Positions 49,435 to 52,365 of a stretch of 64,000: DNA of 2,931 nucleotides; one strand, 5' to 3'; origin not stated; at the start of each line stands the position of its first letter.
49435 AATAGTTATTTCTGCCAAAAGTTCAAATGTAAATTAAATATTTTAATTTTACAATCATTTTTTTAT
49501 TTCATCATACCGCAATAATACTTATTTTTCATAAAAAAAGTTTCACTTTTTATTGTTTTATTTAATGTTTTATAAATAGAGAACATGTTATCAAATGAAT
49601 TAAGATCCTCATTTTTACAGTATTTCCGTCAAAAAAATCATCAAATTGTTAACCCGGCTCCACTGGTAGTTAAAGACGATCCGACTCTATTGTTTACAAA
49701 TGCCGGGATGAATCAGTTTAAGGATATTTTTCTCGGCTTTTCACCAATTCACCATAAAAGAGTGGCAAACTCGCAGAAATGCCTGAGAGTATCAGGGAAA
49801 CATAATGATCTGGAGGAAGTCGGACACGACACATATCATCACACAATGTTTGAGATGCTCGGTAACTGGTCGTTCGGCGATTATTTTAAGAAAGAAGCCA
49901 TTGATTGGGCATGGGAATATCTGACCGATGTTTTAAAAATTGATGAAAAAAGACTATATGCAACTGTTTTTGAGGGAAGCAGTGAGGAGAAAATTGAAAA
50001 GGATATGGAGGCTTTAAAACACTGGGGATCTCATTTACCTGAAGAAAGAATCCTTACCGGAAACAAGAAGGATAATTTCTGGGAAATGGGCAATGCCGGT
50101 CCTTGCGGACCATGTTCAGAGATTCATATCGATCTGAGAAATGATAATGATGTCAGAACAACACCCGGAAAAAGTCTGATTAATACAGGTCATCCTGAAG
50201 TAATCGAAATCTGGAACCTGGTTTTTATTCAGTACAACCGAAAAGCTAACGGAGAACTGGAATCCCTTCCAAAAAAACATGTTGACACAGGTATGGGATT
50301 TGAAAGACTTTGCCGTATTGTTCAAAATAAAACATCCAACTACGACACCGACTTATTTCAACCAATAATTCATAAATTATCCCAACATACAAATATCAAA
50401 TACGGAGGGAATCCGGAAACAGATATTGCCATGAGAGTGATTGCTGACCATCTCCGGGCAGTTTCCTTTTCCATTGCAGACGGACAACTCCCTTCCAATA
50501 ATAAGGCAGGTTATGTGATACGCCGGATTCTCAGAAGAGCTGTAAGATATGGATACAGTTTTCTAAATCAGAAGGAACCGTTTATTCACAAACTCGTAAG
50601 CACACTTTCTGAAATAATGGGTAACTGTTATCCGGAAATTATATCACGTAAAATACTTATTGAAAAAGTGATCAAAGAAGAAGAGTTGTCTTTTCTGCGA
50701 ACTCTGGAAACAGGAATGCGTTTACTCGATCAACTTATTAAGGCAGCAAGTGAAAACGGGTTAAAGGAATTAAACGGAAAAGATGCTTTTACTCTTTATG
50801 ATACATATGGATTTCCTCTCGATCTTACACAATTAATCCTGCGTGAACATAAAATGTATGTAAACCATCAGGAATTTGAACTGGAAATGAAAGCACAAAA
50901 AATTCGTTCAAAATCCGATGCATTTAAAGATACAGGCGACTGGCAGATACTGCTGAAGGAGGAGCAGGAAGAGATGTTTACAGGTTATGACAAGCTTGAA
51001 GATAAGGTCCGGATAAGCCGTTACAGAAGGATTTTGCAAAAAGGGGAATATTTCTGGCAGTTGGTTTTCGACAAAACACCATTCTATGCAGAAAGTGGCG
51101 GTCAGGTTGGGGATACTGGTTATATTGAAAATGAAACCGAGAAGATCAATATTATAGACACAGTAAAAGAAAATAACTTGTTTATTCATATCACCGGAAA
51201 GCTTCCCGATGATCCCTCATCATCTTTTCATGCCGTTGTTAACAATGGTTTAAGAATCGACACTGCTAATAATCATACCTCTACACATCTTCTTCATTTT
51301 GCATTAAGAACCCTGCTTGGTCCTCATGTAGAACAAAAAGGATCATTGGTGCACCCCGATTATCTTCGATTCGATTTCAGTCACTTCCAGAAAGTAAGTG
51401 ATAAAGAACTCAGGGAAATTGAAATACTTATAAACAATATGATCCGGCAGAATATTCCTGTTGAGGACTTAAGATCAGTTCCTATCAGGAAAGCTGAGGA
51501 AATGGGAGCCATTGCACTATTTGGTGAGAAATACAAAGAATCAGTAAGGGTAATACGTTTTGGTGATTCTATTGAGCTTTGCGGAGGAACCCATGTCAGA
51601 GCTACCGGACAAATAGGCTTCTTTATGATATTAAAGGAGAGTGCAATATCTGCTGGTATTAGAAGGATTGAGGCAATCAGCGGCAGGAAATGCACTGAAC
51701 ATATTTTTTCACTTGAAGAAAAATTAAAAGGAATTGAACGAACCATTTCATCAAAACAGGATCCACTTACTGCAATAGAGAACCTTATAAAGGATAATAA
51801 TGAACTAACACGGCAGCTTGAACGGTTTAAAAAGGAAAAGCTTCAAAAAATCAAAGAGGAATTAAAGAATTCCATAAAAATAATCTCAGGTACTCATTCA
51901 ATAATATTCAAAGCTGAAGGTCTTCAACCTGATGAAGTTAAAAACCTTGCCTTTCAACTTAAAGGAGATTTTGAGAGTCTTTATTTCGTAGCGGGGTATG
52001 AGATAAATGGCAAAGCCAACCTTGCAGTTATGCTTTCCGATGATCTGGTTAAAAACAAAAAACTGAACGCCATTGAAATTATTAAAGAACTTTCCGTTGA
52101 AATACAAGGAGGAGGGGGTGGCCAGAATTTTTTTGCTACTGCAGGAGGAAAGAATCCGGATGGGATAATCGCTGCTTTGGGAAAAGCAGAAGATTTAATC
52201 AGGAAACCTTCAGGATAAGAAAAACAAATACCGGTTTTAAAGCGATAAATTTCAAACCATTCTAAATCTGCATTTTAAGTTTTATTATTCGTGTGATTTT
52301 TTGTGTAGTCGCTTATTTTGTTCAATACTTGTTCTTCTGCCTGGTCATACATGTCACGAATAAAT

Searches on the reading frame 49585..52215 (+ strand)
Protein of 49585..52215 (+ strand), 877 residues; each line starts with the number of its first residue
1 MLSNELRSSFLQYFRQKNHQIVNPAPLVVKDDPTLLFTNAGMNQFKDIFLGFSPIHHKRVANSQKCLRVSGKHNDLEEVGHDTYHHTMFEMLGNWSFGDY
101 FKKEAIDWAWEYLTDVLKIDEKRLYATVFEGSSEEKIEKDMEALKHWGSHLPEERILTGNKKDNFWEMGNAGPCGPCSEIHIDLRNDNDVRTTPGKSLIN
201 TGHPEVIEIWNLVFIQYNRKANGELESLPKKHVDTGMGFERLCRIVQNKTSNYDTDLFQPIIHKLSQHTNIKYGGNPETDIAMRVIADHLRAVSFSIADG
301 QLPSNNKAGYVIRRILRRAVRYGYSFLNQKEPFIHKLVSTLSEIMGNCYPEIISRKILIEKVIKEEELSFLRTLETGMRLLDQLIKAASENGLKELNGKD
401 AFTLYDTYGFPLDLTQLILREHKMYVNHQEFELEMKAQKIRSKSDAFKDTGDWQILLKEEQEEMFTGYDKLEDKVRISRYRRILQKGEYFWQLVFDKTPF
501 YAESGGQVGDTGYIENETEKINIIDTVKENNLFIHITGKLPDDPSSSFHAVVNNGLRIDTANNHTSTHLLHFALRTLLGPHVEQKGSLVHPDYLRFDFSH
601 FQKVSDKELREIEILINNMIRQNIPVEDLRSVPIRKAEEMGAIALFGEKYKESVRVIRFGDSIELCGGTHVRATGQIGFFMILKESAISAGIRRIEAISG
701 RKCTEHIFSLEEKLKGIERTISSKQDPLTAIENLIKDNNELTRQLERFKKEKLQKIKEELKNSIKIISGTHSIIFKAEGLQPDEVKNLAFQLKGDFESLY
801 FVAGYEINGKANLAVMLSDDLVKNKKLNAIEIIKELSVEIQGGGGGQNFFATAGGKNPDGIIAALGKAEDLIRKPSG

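Call 51: search_protein_families(library=pfam, proteins=[window:49585-52215:+], max_evalue=0.001)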
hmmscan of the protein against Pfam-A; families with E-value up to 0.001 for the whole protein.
window:49585-52215:+ (877 aa): 3 families
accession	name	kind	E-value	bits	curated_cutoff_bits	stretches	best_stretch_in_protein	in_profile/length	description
PF01411.24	tRNA-synt_2c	-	1.7e-192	641.3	30.3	1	5-537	1-531/552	tRNA synthetases class II (A)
PF07973.19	tRNA_SAD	-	4.3e-18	65.5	24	1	654-696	1-44/44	Threonyl and Alanyl tRNA synthetase second additional domain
PF02272.25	DHHA1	-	1.9e-08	35.1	25.9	1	776-873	8-101/102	DHHA1 domain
